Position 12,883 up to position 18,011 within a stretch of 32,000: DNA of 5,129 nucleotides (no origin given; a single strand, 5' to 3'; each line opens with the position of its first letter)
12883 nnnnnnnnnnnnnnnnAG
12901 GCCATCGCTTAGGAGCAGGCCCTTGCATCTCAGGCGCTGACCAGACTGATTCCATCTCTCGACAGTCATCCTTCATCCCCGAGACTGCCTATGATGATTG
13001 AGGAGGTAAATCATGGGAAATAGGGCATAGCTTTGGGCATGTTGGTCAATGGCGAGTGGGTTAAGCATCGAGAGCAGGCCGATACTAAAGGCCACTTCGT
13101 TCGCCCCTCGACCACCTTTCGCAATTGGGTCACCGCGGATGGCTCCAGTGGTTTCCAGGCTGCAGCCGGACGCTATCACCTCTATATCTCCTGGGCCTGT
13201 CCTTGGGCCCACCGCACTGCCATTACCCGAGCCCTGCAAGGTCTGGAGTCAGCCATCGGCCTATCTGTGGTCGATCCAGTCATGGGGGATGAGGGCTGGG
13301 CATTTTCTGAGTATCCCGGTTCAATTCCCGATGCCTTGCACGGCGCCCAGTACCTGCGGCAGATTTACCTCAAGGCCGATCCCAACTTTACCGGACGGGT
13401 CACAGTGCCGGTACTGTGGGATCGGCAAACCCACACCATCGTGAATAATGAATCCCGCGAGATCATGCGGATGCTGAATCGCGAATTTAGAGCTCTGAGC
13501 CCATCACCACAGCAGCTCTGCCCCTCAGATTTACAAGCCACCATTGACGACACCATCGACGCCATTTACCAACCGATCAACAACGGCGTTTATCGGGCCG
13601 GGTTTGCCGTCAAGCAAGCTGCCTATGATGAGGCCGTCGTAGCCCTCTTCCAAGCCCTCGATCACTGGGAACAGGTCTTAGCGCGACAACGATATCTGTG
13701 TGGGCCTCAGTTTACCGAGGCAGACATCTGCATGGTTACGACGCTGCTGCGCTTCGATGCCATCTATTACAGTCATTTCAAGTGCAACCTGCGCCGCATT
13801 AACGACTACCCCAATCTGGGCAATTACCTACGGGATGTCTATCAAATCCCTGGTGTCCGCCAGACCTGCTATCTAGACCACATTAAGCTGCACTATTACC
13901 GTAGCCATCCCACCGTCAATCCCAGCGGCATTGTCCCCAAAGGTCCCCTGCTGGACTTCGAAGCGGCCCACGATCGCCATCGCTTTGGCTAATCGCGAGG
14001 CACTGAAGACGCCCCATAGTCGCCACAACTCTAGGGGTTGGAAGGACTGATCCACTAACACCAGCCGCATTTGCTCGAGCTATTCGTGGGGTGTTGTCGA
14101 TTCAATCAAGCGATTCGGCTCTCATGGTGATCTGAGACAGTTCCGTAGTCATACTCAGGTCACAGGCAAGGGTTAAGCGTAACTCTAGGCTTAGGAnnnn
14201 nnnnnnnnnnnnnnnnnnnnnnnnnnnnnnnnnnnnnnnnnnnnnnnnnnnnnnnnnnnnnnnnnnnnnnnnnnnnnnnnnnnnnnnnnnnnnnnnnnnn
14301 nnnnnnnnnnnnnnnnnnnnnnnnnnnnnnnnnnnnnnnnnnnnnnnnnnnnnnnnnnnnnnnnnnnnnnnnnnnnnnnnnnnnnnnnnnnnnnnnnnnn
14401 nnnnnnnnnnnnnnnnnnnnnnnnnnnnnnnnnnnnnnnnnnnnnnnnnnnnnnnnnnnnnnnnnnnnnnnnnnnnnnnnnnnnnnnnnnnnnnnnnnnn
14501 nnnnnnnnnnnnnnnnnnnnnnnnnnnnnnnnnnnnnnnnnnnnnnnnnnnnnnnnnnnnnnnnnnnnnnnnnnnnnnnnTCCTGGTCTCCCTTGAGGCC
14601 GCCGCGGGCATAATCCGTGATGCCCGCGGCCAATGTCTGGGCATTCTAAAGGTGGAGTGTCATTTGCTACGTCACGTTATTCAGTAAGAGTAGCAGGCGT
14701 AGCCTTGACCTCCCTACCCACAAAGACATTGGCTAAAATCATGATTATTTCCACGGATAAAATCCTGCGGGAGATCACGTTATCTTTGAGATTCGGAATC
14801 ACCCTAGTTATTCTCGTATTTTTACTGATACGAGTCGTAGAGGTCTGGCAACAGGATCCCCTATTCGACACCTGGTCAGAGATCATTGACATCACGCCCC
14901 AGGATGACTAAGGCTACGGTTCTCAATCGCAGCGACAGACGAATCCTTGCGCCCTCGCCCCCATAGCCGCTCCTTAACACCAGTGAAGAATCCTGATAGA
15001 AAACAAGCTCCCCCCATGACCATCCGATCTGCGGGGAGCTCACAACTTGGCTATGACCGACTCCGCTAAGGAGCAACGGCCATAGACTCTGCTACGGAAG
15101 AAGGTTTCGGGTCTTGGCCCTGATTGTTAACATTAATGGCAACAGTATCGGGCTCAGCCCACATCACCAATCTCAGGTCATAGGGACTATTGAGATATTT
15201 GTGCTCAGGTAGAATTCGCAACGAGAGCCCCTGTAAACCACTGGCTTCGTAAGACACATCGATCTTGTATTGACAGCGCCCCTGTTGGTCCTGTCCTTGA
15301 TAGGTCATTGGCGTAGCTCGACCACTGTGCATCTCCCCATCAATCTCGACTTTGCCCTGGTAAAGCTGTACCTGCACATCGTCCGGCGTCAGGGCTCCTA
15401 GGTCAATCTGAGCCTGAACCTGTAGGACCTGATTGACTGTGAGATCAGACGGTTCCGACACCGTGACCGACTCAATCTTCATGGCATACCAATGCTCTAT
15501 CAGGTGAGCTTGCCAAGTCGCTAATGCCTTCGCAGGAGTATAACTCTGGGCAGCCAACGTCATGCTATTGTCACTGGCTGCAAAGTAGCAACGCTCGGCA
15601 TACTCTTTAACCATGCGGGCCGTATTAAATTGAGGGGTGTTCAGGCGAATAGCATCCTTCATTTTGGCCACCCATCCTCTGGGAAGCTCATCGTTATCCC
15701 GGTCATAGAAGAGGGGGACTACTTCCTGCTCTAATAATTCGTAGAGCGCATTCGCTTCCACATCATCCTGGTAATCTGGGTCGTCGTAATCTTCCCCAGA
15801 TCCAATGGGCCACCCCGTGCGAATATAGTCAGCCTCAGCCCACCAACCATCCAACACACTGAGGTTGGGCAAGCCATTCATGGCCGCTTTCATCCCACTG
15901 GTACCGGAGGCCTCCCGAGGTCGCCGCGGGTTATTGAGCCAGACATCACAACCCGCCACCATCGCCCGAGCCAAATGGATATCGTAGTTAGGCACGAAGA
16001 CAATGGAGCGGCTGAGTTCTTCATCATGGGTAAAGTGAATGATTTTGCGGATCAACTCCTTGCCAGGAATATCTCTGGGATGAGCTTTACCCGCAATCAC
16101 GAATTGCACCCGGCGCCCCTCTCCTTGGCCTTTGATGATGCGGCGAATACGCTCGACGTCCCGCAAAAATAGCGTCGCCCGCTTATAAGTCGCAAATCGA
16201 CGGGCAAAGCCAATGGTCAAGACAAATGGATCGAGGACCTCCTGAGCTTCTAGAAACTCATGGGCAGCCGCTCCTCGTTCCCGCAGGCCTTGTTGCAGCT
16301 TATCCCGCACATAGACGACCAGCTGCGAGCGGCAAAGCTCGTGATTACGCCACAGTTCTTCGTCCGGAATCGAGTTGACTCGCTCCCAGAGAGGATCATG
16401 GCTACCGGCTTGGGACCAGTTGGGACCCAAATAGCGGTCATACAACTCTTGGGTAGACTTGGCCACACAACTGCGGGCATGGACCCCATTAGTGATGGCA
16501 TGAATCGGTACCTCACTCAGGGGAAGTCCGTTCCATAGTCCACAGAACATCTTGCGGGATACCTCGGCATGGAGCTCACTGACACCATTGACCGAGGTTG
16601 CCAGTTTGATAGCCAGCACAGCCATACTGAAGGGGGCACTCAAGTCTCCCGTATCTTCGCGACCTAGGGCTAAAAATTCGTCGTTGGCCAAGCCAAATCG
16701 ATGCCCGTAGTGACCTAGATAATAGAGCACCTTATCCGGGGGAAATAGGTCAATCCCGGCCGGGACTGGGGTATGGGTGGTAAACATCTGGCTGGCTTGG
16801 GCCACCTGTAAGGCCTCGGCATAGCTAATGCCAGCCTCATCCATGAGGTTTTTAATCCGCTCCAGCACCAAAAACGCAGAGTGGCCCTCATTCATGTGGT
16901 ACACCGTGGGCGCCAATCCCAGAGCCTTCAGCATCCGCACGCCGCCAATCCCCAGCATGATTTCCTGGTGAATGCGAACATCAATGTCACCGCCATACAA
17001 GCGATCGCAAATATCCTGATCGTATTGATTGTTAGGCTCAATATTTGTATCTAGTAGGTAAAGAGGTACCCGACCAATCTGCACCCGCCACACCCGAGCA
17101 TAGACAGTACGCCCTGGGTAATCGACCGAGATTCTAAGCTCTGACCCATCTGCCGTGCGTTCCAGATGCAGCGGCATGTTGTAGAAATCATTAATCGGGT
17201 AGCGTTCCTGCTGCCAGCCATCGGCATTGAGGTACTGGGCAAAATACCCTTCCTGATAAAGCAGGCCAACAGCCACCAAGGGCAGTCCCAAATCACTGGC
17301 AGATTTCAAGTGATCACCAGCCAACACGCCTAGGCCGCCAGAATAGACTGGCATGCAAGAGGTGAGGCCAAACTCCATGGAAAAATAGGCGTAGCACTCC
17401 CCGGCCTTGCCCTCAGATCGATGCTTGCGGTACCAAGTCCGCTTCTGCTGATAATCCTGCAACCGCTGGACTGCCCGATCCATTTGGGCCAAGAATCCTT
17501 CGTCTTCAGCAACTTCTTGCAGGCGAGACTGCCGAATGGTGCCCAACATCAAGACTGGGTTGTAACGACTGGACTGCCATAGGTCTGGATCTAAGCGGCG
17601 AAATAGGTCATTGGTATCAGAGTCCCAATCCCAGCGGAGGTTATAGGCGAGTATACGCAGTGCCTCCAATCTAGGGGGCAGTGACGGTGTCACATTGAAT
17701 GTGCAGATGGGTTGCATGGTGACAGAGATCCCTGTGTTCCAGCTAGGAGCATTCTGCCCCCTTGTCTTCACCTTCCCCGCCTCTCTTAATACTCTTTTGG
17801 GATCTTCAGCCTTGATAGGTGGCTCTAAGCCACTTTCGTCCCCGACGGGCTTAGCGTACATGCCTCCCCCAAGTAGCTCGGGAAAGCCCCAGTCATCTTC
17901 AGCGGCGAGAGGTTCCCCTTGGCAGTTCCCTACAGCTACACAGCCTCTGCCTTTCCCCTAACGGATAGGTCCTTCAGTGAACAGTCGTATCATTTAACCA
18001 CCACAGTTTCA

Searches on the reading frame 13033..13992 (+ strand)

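Call 7: search_protein_families(library=pfam, proteins=[window:13033-13992:+])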
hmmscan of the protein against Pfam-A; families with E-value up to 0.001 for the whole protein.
window:13033-13992:+ (319 aa): 4 families
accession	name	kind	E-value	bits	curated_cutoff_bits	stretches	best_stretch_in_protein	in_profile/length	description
PF13410.11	GST_C_2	-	2.5e-16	60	24.9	1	195-267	1-68/69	Glutathione S-transferase, C-terminal domain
PF13409.12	GST_N_2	-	1.2e-10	42.3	25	1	55-150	1-69/70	Glutathione S-transferase, N-terminal domain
PF00043.30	GST_C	-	4.5e-07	30.5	20.7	1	188-271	14-91/93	Glutathione S-transferase, C-terminal domain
PF14497.11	GST_C_3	-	8.7e-05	23.1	21.6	1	207-276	33-98/104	Glutathione S-transferase, C-terminal domain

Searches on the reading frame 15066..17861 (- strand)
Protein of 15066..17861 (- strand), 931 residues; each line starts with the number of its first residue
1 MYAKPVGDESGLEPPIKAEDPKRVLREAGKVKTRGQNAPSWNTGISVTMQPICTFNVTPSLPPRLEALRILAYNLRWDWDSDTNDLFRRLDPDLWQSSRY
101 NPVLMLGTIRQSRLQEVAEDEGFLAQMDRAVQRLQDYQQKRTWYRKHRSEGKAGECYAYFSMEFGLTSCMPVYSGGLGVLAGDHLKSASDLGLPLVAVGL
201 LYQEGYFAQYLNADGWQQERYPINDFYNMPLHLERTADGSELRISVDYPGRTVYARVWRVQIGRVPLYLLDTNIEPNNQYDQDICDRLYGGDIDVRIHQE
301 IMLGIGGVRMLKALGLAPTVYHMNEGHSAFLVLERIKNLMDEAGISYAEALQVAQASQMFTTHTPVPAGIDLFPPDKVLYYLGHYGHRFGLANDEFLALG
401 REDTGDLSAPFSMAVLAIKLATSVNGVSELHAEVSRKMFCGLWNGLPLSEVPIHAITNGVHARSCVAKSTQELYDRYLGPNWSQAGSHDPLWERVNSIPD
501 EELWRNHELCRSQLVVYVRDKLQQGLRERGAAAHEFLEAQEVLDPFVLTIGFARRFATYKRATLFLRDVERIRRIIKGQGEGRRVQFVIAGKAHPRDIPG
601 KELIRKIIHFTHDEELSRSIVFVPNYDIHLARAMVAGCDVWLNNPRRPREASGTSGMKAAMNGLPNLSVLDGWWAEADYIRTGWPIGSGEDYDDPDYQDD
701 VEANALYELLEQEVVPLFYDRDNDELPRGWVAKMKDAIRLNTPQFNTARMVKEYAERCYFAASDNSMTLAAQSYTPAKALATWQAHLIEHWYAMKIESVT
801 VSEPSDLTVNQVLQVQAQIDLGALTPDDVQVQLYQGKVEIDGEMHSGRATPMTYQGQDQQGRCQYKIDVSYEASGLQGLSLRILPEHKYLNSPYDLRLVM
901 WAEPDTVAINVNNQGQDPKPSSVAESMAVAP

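Call 22: search_protein_families(library=pfam, proteins=[window:15066-17861:-], max_evalue=0.00001)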
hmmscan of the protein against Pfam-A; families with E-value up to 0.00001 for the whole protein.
window:15066-17861:- (931 aa): 2 families
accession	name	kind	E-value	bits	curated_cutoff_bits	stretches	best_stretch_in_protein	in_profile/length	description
PF11897.13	DUF3417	-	5.9e-37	126.9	25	1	61-170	1-109/109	Protein of unknown function (DUF3417)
PF00343.26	Phosphorylase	-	5.4e-32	111.3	27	1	320-672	219-579/713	Carbohydrate phosphorylase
